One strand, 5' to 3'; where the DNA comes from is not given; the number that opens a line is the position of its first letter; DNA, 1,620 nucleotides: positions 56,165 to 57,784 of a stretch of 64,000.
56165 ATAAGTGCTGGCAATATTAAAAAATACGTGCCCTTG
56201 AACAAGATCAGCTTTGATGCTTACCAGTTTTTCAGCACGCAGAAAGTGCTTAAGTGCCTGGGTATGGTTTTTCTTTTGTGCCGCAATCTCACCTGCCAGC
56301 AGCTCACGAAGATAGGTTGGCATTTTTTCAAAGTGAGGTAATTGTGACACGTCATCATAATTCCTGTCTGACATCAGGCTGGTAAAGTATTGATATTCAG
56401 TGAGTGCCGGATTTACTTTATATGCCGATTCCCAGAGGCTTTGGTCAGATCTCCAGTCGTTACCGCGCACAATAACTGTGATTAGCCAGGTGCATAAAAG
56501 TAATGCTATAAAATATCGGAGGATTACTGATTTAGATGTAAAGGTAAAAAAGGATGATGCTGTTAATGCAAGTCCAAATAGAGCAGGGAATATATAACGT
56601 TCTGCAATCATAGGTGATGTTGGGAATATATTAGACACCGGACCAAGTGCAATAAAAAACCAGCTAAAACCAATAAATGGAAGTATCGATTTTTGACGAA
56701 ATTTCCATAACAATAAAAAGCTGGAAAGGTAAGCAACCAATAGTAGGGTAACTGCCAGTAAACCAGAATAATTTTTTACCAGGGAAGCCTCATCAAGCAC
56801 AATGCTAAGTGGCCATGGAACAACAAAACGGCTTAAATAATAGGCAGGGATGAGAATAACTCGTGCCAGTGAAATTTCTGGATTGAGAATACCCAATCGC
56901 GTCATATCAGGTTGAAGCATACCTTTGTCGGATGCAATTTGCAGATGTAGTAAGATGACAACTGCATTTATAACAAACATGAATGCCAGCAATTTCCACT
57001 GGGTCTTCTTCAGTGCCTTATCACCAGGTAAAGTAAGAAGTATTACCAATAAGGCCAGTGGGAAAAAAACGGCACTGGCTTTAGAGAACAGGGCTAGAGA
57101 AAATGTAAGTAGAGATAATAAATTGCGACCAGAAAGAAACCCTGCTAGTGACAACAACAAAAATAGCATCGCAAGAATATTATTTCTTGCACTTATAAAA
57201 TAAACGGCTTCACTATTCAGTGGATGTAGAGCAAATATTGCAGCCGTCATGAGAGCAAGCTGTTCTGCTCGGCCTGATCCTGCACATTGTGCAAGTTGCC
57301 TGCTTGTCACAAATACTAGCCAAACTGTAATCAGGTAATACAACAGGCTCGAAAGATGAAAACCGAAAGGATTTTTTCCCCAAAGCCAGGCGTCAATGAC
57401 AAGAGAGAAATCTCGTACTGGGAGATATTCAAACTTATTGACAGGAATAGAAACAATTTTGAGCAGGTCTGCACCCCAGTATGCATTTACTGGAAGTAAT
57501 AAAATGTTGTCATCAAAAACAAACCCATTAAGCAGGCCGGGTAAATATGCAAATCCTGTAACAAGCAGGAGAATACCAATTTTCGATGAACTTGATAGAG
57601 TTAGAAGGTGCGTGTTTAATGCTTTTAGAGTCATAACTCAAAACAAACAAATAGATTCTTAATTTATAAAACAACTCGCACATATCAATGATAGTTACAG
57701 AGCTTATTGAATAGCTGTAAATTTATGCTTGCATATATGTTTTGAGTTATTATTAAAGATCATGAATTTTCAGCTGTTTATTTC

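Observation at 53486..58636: GT-C/TPR glycosyltransferase, pentahaem cytochrome and methyltransferase operon with a divergent polyprenol-phosphate sugar synthase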

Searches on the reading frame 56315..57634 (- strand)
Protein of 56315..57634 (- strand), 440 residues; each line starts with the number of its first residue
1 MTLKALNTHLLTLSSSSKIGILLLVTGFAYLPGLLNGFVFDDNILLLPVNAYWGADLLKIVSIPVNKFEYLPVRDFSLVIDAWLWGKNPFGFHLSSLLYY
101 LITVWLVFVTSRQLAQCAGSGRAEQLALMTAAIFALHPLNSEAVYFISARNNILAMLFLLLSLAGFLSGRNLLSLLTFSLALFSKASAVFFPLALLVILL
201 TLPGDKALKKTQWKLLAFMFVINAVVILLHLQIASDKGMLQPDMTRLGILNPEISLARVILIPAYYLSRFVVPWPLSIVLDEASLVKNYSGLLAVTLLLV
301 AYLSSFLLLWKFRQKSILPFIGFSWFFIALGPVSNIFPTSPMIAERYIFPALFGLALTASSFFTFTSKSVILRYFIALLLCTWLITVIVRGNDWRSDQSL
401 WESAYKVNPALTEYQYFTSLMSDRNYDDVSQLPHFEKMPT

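Call 8: search_solved_structures(query=window:56315-57634:-, max_evalue=10, show_alignments=2)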
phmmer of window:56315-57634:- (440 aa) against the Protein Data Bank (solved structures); distinct sequences matched with E-value up to 10: 2.
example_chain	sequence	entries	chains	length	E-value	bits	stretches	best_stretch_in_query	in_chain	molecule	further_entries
3v44_A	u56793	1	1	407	0.76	12.2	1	15-125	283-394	Toll-like receptor 5b and variable lymphocyte receptor B.61 chimeric protein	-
8b6h_EG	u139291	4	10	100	0.81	12.1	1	5-60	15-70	COXTT28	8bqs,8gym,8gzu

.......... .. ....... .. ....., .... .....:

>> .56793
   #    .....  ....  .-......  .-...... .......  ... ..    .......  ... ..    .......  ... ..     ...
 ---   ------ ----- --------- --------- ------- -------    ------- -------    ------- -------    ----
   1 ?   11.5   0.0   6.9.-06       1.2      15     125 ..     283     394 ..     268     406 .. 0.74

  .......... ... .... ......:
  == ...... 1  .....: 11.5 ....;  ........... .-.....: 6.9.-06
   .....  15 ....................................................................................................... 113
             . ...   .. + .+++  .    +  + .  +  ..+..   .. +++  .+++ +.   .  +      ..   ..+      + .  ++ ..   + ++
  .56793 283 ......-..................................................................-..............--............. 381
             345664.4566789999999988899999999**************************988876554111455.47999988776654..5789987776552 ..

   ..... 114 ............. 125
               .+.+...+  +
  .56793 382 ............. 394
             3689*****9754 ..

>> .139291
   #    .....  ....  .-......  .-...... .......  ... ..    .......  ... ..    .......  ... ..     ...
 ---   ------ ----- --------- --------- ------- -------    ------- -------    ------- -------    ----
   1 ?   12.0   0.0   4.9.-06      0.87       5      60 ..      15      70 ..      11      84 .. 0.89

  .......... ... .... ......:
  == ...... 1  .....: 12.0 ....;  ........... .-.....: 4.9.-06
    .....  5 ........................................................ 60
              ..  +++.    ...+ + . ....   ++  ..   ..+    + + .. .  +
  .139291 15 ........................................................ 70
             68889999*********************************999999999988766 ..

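Call 9: find_homologous_proteins(query=window:56315-57634:-, max_evalue=0.001)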
Query window:56315-57634:- (440 aa): 87 proteins with E <= 0.001 among 8000 candidates.
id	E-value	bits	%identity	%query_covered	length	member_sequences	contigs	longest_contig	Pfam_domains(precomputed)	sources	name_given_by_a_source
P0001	8.3e-275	930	98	100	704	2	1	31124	PF13431.13,PF13414.13,PF13176.13,PF13428.13,PF14559.13,PF24575.2,PF13371.13,PF00515.35,PF12895.14,PF13424.13,PF21033.5,PF13432.13,PF13181.13,PF07719.24,PF13174.13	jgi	-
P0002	7.9e-245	831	88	100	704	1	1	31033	PF13431.13,PF23914.2,PF13414.13,PF13176.13,PF13428.13,PF25064.2,PF14559.13,PF25068.3,PF00515.35,PF13424.13,PF21033.5,PF13432.13,PF13181.13,PF07719.24,PF13174.13,PF10373.16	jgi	jgi:tetratricopeptide (TPR) repeat protein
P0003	1.0e-87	313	40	97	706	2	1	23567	PF23914.2,PF13414.13,PF13428.13,PF14559.13,PF00515.35,PF13424.13,PF21033.5,PF13432.13,PF13181.13,PF14561.13,PF07719.24,PF13231.13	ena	-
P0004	6.7e-87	311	40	97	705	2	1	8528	PF14559.13,PF13414.13,PF16918.12,PF12895.14,PF21033.5,PF13432.13,PF13428.13,PF07719.24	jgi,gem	-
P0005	2.6e-86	309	41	93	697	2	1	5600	PF14559.13,PF23914.2,PF13414.13,PF00515.35,PF12895.14,PF13424.13,PF13432.13,PF13428.13,PF13181.13,PF14561.13,PF07719.24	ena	-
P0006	7.9e-86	307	42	95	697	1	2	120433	PF13431.13,PF13414.13,PF13428.13,PF07721.21,PF14559.13,PF00515.35,PF12895.14,PF13424.13,PF21033.5,PF13432.13,PF13181.13,PF14561.13,PF07719.24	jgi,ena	-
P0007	3.0e-82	295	39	96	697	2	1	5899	PF14559.13,PF13431.13,PF13414.13,PF00515.35,PF13424.13,PF21033.5,PF13432.13,PF13428.13,PF14561.13,PF07719.24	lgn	-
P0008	2.2e-79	286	40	93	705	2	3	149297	PF13431.13,PF23914.2,PF13414.13,PF13176.13,PF13428.13,PF14559.13,PF00515.35,PF12895.14,PF13424.13,PF21033.5,PF13432.13,PF13181.13,PF07719.24,PF13174.13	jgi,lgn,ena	-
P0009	2.1e-78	283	40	95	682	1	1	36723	PF13431.13,PF23914.2,PF13414.13,PF13176.13,PF13428.13,PF14559.13,PF24575.2,PF00515.35,PF12895.14,PF13424.13,PF13432.13,PF13181.13,PF14561.13,PF07719.24,PF13174.13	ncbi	ncbi:MAG: tetratricopeptide repeat protein [Mariprofundaceae bacterium]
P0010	4.3e-77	278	49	60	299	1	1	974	-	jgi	-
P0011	9.2e-76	274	38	93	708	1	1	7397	PF13431.13,PF13414.13,PF16918.12,PF13176.13,PF13428.13,PF13374.13,PF14559.13,PF13371.13,PF00515.35,PF12895.14,PF13424.13,PF21033.5,PF13432.13,PF13181.13,PF07719.24,PF13174.13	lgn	-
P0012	1.1e-75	274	41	95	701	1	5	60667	PF13431.13,PF13414.13,PF13176.13,PF13428.13,PF07721.21,PF14559.13,PF00515.35,PF13424.13,PF13432.13,PF13181.13,PF14561.13,PF07719.24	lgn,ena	-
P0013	3.0e-75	272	42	87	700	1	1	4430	PF13431.13,PF23914.2,PF13414.13,PF16918.12,PF13176.13,PF13428.13,PF14559.13,PF00515.35,PF12895.14,PF13424.13,PF21033.5,PF13432.13,PF13181.13,PF07719.24,PF13174.13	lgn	-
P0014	1.3e-74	270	40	90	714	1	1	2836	PF13431.13,PF13414.13,PF13176.13,PF13428.13,PF13374.13,PF14559.13,PF00515.35,PF12895.14,PF13424.13,PF21033.5,PF13432.13,PF13181.13,PF07719.24,PF13174.13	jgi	-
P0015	3.8e-74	269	37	99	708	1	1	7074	PF14559.13,PF13431.13,PF13414.13,PF00515.35,PF12895.14,PF13432.13,PF13428.13,PF13181.13,PF14561.13,PF07719.24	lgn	-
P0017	3.1e-67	246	37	94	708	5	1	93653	PF13431.13,PF23914.2,PF13414.13,PF13176.13,PF13428.13,PF13374.13,PF14559.13,PF13371.13,PF00515.35,PF12895.14,PF13424.13,PF28559.1,PF21033.5,PF13432.13,PF13181.13,PF14561.13,PF07719.24,PF13174.13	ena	-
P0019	2.8e-64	236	39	90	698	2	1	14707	PF13431.13,PF23914.2,PF13414.13,PF13176.13,PF13428.13,PF25064.2,PF13374.13,PF07721.21,PF14559.13,PF24575.2,PF13371.13,PF00515.35,PF12895.14,PF13424.13,PF21033.5,PF13432.13,PF13181.13,PF07719.24,PF13174.13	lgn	-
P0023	1.3e-34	138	29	89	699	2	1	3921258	PF25063.1,PF13431.13,PF23914.2,PF25060.1,PF13414.13,PF21545.4,PF13176.13,PF13428.13,PF13374.13,PF14559.13,PF13371.13,PF00515.35,PF12895.14,PF13424.13,PF21033.5,PF13432.13,PF13181.13,PF07719.24,PF13174.13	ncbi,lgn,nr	ncbi:hypothetical protein AOG2_18730 [Geobacter sp. AOG2]|nr:hypothetical protein AOG2_18730 [Geobac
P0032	6.3e-16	77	27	81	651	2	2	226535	PF14559.13,PF13431.13,PF23914.2,PF13414.13,PF08409.17,PF00515.35,PF13424.13,PF13432.13,PF13428.13,PF13181.13,PF07719.24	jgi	jgi:Tfp pilus assembly protein PilF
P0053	2.7e-8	52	24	82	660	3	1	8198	PF08409.17,PF13424.13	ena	-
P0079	1.1e-4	40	25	89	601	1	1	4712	PF14559.13,PF13431.13,PF08409.17,PF00515.35,PF13424.13,PF13432.13,PF13181.13,PF07719.24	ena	-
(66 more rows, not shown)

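Call 12: find_encoding_contigs(protein=P0006, flank=8000, max_places=2)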
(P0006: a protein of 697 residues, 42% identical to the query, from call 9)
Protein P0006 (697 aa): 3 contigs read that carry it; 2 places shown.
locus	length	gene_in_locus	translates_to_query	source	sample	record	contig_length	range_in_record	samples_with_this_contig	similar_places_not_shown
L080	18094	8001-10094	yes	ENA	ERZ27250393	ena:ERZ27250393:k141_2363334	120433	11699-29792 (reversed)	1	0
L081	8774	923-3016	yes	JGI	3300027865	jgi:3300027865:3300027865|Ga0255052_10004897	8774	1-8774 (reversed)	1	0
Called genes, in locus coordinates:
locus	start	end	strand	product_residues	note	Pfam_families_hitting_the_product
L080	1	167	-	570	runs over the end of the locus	PF13584:BatD, PF25607:DUF7939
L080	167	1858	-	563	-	PF13519:VWA_2, PF00515:TPR_1, PF07719:TPR_2 (weak), PF13414:TPR_11 (weak)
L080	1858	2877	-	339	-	PF00092:VWA, PF06707:DUF1194 (faint), PF13519:VWA_2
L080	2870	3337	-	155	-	PF14316:DUF4381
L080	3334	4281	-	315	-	PF01882:DUF58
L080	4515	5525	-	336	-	PF20030:bpMoxR, PF07726:AAA_3, PF07728:AAA_5, PF17863:AAA_lid_2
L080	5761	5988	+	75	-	-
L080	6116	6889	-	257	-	PF00535:Glycos_transf_2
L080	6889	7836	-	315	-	PF13489:Methyltransf_23, PF13847:Methyltransf_31 (weak), PF08241:Methyltransf_11, PF08242:Methyltransf_12 (weak), PF13649:Methyltransf_25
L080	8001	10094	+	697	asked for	PF13428:TPR_14 (faint), PF07721:TPR_4 (faint), PF12895:ANAPC3 (faint), PF13431:TPR_17 (faint), PF07719:TPR_2 (faint), PF13414:TPR_11 (weak), PF13432:TPR_16, PF14559:TPR_19 (weak), +5 more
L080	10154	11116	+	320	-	PF03706:LPG_synthase_TM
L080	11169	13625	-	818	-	PF00070:Pyr_redox (faint), PF00890:FAD_binding_2 (weak), PF01266:DAO, PF07992:Pyr_redox_2 (faint), PF13450:NAD_binding_8 (weak), PF16350:FAO_M, PF01571:GCV_T, PF08669:GCV_T_C, +1 more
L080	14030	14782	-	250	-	PF00296:Bac_luciferase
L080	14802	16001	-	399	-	PF01571:GCV_T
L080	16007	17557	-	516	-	PF00070:Pyr_redox (faint), PF00890:FAD_binding_2 (faint), PF01266:DAO, PF01593:Amino_oxidase, PF01946:Thi4 (faint), PF03486:HI0933_like (faint), PF07992:Pyr_redox_2 (faint), PF13450:NAD_binding_8, +1 more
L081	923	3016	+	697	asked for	PF13428:TPR_14 (faint), PF07721:TPR_4 (faint), PF12895:ANAPC3 (faint), PF13431:TPR_17 (faint), PF07719:TPR_2 (faint), PF13414:TPR_11 (weak), PF13432:TPR_16, PF14559:TPR_19 (weak), +5 more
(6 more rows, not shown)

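Call 13: find_encoding_contigs(protein=P0008, flank=8000, max_places=2)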
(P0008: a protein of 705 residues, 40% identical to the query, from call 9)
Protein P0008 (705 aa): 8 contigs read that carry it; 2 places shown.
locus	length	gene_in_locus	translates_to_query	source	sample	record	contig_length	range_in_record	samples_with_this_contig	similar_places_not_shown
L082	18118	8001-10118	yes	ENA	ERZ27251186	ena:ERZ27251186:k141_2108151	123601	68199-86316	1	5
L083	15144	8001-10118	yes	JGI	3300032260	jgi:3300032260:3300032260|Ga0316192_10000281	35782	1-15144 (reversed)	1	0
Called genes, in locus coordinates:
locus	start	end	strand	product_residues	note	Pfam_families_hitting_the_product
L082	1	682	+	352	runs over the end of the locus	-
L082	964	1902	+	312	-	PF00535:Glycos_transf_2, PF10111:Glyco_tranf_2_2 (weak), PF13641:Glyco_tranf_2_3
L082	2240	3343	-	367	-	PF13439:Glyco_transf_4, PF13579:Glyco_trans_4_4 (weak), PF20706:GT4-conflict, PF00534:Glycos_transf_1, PF13692:Glyco_trans_1_4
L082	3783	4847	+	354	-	PF13641:Glyco_tranf_2_3, PF00535:Glycos_transf_2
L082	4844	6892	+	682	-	PF02995:DUF229 (faint), PF00884:Sulfatase, PF01663:Phosphodiest, PF16347:SGSH_C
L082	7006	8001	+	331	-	PF13489:Methyltransf_23, PF01209:Ubie_methyltran (weak), PF05148:Methyltransf_8 (faint), PF07021:MetW, PF08241:Methyltransf_11, PF08242:Methyltransf_12, PF13649:Methyltransf_25, PF13847:Methyltransf_31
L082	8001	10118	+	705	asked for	PF12895:ANAPC3 (faint), PF13428:TPR_14 (faint), PF13431:TPR_17 (faint), PF14559:TPR_19 (weak), PF00515:TPR_1 (weak), PF07719:TPR_2 (weak), PF13424:TPR_12 (weak), PF13432:TPR_16, +6 more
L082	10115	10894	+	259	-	PF00535:Glycos_transf_2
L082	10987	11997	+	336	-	PF03706:LPG_synthase_TM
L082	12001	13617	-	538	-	PF13231:PMT_2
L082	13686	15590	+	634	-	PF00005:ABC_tran, PF12848:ABC_tran_Xtn, PF00005:ABC_tran, PF13304:AAA_21 (weak), PF16326:ABC_tran_CTD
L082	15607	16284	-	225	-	PF08239:SH3_3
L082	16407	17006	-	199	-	PF01227:GTP_cyclohydroI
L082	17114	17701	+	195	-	PF00300:His_Phos_1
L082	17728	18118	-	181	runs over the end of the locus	PF00258:Flavodoxin_1, PF02525:Flavodoxin_2, PF12641:Flavodoxin_3 (faint), PF12724:Flavodoxin_5, PF03358:FMN_red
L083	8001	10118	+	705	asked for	PF12895:ANAPC3 (faint), PF13428:TPR_14 (faint), PF13431:TPR_17 (faint), PF14559:TPR_19 (weak), PF00515:TPR_1 (weak), PF07719:TPR_2 (weak), PF13424:TPR_12 (weak), PF13432:TPR_16, +6 more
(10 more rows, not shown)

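Call 14: find_encoding_contigs(protein=P0017, flank=8000, max_places=2)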
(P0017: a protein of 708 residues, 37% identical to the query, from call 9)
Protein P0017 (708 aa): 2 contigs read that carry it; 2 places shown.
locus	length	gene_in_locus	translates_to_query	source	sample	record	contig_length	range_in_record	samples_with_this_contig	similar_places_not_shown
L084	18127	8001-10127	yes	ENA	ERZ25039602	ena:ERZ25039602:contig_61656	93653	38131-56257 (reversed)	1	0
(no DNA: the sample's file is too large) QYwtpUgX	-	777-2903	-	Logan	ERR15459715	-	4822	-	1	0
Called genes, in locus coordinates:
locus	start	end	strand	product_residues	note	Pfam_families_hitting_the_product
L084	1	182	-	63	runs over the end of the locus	-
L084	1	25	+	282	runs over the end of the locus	-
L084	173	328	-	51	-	PF18537:CODH_A_N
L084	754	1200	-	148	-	PF03599:CdhD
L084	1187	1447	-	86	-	PF03599:CdhD (weak)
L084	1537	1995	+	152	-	-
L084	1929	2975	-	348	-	PF03599:CdhD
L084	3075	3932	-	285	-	PF00809:Pterin_bind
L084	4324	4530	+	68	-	-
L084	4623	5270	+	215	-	PF07963:N_methyl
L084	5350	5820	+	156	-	PF07963:N_methyl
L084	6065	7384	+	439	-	-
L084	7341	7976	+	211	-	-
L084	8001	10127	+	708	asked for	PF12895:ANAPC3 (weak), PF13432:TPR_16 (weak), PF00515:TPR_1, PF07719:TPR_2, PF13181:TPR_8, PF13424:TPR_12, PF23914:TPR_CcmH_CycH, PF00515:TPR_1, +14 more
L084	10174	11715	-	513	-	PF16949:ABC_tran_2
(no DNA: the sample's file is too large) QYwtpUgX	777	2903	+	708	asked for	PF12895:ANAPC3 (weak), PF13432:TPR_16 (weak), PF00515:TPR_1, PF07719:TPR_2, PF13181:TPR_8, PF13424:TPR_12, PF23914:TPR_CcmH_CycH, PF00515:TPR_1, +14 more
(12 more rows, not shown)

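Call 15: find_encoding_contigs(protein=P0002, flank=10000, max_places=2)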
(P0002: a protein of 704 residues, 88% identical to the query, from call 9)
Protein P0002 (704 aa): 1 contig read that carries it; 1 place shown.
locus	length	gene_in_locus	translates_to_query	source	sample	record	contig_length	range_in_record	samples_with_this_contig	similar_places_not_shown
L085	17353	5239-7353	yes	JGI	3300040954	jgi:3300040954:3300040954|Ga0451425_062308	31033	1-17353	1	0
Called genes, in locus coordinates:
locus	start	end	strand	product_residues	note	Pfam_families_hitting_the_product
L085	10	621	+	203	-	PF08238:Sel1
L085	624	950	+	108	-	PF13442:Cytochrome_CBB3, PF00034:Cytochrom_C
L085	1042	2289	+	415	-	PF07494:Reg_prop (weak)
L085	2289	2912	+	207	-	PF00034:Cytochrom_C (weak), PF13442:Cytochrome_CBB3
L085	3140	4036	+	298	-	PF25021:TEN_NHL (faint), PF01436:NHL, PF17170:DUF5128 (weak)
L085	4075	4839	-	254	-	PF00535:Glycos_transf_2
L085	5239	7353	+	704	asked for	PF21033:RMD1-3 (faint), PF25068:ARM_TT21_4th (faint), PF13432:TPR_16 (weak), PF13414:TPR_11 (weak), PF10373:EST1_DNA_bind (weak), PF00515:TPR_1 (weak), PF13424:TPR_12 (weak), PF14559:TPR_19, +8 more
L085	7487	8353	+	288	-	PF14522:Cytochrome_C7 (faint), PF09699:Paired_CXXCH_1 (weak)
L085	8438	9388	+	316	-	PF13489:Methyltransf_23, PF07021:MetW, PF13649:Methyltransf_25, PF13847:Methyltransf_31, PF08241:Methyltransf_11, PF08242:Methyltransf_12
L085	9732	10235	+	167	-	-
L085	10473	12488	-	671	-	PF09699:Paired_CXXCH_1 (faint), PF14522:Cytochrome_C7 (faint), PF14537:Cytochrom_c3_2 (faint), PF01292:Ni_hydr_CYTB (weak)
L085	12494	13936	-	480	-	PF13435:Cytochrome_C554 (faint), PF09699:Paired_CXXCH_1 (faint), PF14537:Cytochrom_c3_2 (faint), PF14522:Cytochrome_C7 (faint), PF13447:Multi-haem_cyto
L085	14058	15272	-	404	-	PF07690:MFS_1, PF13347:MFS_2 (weak)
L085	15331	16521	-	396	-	PF00909:Ammonium_transp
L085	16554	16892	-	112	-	PF00543:P-II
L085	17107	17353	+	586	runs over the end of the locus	PF00481:PP2C (faint), PF13672:PP2C_2, PF00069:Pkinase, PF07714:PK_Tyr_Ser-Thr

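Call 16: find_encoding_contigs(protein=P0009, flank=8000, max_places=2)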
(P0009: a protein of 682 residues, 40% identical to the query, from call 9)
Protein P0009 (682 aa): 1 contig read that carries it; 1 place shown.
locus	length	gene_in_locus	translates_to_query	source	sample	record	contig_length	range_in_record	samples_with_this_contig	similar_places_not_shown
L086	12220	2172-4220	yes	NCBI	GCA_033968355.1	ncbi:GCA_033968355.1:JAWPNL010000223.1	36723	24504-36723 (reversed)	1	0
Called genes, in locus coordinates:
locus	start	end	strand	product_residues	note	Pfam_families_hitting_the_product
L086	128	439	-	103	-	-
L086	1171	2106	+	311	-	PF13489:Methyltransf_23, PF01209:Ubie_methyltran (faint), PF07021:MetW, PF13847:Methyltransf_31, PF08241:Methyltransf_11, PF08242:Methyltransf_12, PF13649:Methyltransf_25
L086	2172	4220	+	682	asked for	PF13431:TPR_17 (faint), PF14559:TPR_19 (faint), PF13432:TPR_16 (weak), PF00515:TPR_1 (weak), PF07719:TPR_2 (weak), PF13424:TPR_12 (weak), PF13432:TPR_16 (weak), PF23914:TPR_CcmH_CycH (weak), +8 more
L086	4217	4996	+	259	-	PF00535:Glycos_transf_2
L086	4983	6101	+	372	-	PF03706:LPG_synthase_TM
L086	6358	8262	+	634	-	PF00005:ABC_tran, PF02463:SMC_N (faint), PF13481:AAA_25 (faint), PF12848:ABC_tran_Xtn, PF00005:ABC_tran, PF13304:AAA_21 (weak), PF16326:ABC_tran_CTD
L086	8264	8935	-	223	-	PF08239:SH3_3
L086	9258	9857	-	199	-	PF01227:GTP_cyclohydroI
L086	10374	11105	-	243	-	-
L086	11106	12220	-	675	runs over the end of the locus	PF22745:Nlig-Ia, PF01653:DNA_ligase_aden, PF03120:OB_DNA_ligase, PF03119:DNA_ligase_ZBD, PF14520:HHH_5 (faint), PF12826:HHH_2, PF00533:BRCT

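Call 17: find_encoding_contigs(protein=P0012, flank=8000, max_places=2)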
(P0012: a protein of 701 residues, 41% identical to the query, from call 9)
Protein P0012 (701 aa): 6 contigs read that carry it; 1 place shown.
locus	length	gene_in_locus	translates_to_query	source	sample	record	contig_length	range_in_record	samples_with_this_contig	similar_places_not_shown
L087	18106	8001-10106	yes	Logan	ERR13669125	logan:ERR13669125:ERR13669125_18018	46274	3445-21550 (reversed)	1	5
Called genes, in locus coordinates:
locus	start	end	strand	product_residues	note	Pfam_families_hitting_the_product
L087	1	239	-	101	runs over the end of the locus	PF13442:Cytochrome_CBB3 (weak), PF00034:Cytochrom_C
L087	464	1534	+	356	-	PF02628:COX15-CtaA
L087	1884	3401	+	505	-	PF05681:Fumerase, PF05683:Fumerase_C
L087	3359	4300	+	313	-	PF01547:SBP_bac_1 (faint), PF13531:SBP_bac_11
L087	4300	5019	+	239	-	PF00528:BPD_transp_1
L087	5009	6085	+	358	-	PF00005:ABC_tran, PF13304:AAA_21 (faint), PF03459:TOBE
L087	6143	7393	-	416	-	PF13372:Alginate_exp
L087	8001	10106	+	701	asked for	PF07721:TPR_4 (faint), PF13431:TPR_17 (faint), PF14559:TPR_19 (faint), PF13428:TPR_14 (faint), PF00515:TPR_1 (faint), PF07719:TPR_2 (faint), PF13432:TPR_16 (weak), PF13181:TPR_8 (weak), +4 more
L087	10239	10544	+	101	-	PF10052:DUF2288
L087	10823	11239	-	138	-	PF04828:GFA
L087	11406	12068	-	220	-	PF00072:Response_reg, PF00196:GerE, PF04545:Sigma70_r4 (faint), PF08281:Sigma70_r4_2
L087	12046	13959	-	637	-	PF13675:PilJ, PF00672:HAMP, PF07730:HisKA_3, PF13581:HATPase_c_2 (weak), PF02518:HATPase_c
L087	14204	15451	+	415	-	PF07690:MFS_1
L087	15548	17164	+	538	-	PF07690:MFS_1 (weak)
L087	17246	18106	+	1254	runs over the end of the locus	PF14710:Nitr_red_alph_N, PF00384:Molybdopterin, PF28599:NarG_dom_V, PF01568:Molydop_binding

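Call 18: find_encoding_contigs(protein=P0003, flank=8000, max_places=2)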
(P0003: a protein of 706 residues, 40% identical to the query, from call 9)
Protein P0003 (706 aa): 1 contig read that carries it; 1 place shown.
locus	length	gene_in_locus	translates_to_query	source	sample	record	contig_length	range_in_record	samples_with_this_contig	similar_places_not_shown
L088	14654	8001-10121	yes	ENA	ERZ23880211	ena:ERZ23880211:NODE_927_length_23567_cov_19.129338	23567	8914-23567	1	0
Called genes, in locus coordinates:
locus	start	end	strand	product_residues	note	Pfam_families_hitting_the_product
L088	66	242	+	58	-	-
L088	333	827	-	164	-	PF04828:GFA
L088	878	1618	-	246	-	-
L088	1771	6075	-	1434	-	PF00270:DEAD, PF04851:ResIII, PF00271:Helicase_C, PF22590:Cas3-like_C_2 (weak), PF19306:WHD_Lhr, PF08494:DEAD_assoc, PF23235:WHD_3rd_Lhr, PF23234:WHD_4th_Lhr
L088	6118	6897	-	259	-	PF00535:Glycos_transf_2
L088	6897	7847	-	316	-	PF13489:Methyltransf_23, PF07021:MetW, PF13847:Methyltransf_31, PF08241:Methyltransf_11, PF08242:Methyltransf_12, PF13649:Methyltransf_25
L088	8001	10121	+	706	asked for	PF13231:PMT_2 (weak), PF13428:TPR_14 (faint), PF14559:TPR_19 (faint), PF21033:RMD1-3 (faint), PF00515:TPR_1 (faint), PF23914:TPR_CcmH_CycH (weak), PF13414:TPR_11 (weak), PF13432:TPR_16 (weak), +4 more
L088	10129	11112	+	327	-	PF03706:LPG_synthase_TM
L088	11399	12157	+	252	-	PF18967:PycTM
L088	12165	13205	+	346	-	PF13449:Phytase-like (weak)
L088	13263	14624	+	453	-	PF07396:Porin_O_P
